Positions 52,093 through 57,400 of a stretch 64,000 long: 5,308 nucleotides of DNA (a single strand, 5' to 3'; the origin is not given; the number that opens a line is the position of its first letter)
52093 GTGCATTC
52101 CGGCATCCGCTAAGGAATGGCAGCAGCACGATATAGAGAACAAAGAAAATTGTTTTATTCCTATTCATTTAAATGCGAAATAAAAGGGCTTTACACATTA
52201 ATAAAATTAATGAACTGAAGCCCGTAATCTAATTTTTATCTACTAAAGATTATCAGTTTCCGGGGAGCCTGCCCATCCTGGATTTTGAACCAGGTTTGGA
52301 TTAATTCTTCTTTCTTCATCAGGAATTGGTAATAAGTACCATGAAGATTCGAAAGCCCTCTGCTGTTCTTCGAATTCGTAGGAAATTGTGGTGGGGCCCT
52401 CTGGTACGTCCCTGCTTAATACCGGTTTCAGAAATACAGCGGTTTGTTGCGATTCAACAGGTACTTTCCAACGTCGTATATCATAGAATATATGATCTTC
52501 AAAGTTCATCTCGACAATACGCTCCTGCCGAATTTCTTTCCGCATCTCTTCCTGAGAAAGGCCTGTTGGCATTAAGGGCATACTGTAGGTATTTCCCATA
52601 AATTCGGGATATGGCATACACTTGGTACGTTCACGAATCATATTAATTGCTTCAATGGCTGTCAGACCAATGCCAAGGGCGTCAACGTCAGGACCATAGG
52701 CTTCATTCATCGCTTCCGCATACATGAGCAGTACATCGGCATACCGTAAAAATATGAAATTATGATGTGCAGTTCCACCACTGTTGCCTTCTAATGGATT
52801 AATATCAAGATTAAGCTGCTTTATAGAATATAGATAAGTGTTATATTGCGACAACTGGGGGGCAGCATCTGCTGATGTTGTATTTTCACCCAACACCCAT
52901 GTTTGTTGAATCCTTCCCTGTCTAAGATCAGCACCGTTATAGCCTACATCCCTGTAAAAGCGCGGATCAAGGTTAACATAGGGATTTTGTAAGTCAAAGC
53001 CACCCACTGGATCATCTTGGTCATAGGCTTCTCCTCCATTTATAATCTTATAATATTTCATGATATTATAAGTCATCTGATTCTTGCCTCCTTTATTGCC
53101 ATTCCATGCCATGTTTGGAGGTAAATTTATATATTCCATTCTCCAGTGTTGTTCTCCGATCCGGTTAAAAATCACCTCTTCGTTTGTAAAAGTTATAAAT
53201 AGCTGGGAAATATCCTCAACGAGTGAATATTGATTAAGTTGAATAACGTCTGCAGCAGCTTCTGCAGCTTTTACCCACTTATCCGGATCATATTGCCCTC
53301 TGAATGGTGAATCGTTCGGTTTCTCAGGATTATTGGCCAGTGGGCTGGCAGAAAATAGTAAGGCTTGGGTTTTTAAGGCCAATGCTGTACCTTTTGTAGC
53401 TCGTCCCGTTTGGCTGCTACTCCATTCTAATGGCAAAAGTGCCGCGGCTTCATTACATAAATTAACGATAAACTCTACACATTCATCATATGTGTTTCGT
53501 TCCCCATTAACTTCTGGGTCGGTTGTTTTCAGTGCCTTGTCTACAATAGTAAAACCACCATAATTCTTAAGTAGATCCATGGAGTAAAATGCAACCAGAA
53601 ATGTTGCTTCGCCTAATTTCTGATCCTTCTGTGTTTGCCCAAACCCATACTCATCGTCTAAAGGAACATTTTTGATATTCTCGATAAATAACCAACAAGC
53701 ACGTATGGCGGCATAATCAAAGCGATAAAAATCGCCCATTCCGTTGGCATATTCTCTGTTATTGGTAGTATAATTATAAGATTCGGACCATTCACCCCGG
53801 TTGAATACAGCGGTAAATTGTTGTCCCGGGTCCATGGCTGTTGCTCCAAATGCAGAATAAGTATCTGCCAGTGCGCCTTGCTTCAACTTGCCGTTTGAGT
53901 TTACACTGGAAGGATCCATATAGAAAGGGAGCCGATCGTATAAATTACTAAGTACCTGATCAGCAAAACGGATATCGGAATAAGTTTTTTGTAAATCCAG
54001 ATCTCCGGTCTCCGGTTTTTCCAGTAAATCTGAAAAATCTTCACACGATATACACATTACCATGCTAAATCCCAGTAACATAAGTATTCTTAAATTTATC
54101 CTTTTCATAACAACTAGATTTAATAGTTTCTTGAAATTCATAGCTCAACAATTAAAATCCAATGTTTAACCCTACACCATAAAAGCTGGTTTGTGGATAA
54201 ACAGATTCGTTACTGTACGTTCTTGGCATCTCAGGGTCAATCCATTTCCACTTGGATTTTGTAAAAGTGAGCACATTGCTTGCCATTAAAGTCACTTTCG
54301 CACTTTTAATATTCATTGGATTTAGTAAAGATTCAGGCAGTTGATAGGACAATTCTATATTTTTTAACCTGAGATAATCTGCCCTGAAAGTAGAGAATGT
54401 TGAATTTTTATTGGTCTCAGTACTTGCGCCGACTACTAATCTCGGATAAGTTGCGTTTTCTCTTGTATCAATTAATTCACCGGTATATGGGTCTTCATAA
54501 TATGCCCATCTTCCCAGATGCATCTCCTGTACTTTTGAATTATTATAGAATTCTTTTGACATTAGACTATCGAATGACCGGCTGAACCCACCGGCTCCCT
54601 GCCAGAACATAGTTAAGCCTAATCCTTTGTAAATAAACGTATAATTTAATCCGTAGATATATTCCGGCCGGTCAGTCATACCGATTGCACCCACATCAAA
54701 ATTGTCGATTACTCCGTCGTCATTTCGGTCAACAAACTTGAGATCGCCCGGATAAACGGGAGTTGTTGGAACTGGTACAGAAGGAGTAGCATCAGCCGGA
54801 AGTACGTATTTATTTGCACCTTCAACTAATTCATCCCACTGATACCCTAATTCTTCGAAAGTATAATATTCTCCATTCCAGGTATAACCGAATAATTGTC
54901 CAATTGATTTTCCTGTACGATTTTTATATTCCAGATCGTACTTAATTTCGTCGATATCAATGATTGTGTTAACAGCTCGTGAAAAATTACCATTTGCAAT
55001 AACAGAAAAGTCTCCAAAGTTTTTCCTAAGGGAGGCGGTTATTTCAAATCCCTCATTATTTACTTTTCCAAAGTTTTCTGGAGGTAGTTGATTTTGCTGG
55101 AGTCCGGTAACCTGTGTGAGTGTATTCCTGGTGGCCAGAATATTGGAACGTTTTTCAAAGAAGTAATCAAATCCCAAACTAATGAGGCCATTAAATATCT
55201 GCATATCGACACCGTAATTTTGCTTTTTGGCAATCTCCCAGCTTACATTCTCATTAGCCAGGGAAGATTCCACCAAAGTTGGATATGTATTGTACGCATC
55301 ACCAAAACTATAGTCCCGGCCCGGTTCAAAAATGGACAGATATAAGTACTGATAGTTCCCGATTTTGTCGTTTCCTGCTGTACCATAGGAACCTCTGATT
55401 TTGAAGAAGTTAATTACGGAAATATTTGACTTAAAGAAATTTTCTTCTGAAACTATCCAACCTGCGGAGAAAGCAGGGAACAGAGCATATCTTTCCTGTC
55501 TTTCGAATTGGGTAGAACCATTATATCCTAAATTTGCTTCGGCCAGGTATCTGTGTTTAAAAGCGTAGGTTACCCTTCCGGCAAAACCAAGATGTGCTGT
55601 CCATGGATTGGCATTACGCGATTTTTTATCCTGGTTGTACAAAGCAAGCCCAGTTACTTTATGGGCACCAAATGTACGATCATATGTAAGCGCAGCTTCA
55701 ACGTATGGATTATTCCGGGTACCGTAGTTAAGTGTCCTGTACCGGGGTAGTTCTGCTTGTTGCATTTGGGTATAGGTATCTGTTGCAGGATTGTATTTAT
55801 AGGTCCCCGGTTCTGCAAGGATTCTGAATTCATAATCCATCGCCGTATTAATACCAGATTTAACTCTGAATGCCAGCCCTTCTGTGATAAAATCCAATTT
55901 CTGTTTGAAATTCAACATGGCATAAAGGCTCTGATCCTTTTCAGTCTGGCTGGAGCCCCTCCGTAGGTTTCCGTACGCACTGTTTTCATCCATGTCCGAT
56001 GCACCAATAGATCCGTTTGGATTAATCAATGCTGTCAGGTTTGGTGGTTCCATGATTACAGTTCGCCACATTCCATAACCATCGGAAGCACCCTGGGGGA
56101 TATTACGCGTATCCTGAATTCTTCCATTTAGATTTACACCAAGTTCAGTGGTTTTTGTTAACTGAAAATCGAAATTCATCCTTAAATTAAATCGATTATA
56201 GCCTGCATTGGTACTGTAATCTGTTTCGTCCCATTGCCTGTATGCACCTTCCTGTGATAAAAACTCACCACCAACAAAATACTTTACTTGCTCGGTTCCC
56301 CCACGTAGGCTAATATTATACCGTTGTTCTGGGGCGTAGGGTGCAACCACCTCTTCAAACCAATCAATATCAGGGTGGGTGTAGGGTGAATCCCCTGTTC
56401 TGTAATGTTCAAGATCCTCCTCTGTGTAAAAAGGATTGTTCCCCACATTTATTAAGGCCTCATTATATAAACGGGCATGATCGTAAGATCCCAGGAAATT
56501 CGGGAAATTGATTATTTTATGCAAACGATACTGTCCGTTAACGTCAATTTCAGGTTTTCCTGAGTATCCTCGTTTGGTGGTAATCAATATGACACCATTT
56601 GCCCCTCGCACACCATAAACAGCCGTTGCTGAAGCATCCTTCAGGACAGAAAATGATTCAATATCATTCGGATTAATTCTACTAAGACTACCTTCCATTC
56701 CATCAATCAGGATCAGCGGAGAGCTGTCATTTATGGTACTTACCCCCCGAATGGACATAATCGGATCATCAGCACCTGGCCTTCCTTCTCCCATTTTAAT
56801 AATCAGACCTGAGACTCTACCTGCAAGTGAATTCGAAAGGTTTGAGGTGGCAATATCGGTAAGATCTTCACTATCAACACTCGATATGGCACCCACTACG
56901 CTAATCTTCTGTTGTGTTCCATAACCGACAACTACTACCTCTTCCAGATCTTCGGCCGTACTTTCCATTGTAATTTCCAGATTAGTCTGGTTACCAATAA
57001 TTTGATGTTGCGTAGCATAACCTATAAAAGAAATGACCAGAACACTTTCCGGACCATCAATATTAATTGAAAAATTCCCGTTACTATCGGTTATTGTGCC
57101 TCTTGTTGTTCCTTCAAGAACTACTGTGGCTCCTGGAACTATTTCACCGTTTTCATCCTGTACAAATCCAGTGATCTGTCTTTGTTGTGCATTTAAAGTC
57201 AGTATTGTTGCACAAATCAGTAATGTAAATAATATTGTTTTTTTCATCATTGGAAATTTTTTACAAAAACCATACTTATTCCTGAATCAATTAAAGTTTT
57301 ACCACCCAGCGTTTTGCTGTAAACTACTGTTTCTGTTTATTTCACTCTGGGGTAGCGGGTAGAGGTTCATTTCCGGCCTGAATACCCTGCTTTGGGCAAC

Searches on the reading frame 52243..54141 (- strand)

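Call 12: search_protein_families(library=pfam, proteins=[window:52243-54141:-], max_evalue=0.00001)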
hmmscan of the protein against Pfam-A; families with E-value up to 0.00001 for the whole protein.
window:52243-54141:- (632 aa): 2 families
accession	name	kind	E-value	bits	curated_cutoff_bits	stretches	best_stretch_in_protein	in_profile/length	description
PF07980.17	SusD_RagB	-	6.1e-46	157.9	23.1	1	322-623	2-297/297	SusD family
PF14322.12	SusD-like_3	-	3.5e-15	57.2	27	1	80-256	16-185/191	Starch-binding associating with outer membrane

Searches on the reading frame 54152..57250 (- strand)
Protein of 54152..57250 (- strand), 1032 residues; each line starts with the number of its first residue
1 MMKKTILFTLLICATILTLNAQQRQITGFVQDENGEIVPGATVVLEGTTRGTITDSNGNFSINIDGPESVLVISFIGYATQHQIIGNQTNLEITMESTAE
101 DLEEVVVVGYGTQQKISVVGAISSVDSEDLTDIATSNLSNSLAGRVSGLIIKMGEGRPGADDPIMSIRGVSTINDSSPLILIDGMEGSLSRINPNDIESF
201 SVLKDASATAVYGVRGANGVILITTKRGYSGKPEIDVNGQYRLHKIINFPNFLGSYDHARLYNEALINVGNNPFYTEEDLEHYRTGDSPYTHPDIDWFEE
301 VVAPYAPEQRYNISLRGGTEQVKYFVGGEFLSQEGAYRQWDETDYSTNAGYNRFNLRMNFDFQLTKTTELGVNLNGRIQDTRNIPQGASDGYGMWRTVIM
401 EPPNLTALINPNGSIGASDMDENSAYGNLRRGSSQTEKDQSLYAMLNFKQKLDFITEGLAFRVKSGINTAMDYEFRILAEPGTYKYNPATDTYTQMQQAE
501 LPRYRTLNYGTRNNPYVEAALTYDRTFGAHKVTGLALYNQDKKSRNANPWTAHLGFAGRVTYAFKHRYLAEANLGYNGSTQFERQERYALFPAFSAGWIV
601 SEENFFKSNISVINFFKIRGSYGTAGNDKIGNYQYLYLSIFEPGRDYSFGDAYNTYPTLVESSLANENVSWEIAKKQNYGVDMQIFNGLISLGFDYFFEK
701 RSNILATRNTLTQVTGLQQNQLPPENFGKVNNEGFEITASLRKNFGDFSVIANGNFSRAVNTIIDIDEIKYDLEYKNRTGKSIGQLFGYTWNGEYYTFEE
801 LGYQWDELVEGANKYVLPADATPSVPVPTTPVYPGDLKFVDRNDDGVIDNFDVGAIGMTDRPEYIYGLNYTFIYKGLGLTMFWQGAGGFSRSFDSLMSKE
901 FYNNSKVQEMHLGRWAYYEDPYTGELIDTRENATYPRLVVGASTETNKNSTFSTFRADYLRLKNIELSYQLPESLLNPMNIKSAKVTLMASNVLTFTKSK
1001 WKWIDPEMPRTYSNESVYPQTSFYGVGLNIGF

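Call 12: search_protein_families(library=pfam, proteins=[window:54152-57250:-], max_evalue=0.00001)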
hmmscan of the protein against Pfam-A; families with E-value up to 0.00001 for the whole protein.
window:54152-57250:- (1032 aa): 3 families
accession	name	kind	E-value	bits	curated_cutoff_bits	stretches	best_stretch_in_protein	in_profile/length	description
PF13715.12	CarbopepD_reg_2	-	1.6e-18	66.9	32.2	1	26-107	1-88/88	CarboxypepD_reg-like domain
PF07715.20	Plug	-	7.9e-16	58.9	23.9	1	116-220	3-107/107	TonB-dependent Receptor Plug Domain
PF13620.12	CarboxypepD_reg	-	2.3e-13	50.7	32.3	1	25-95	1-81/82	Carboxypeptidase regulatory-like domain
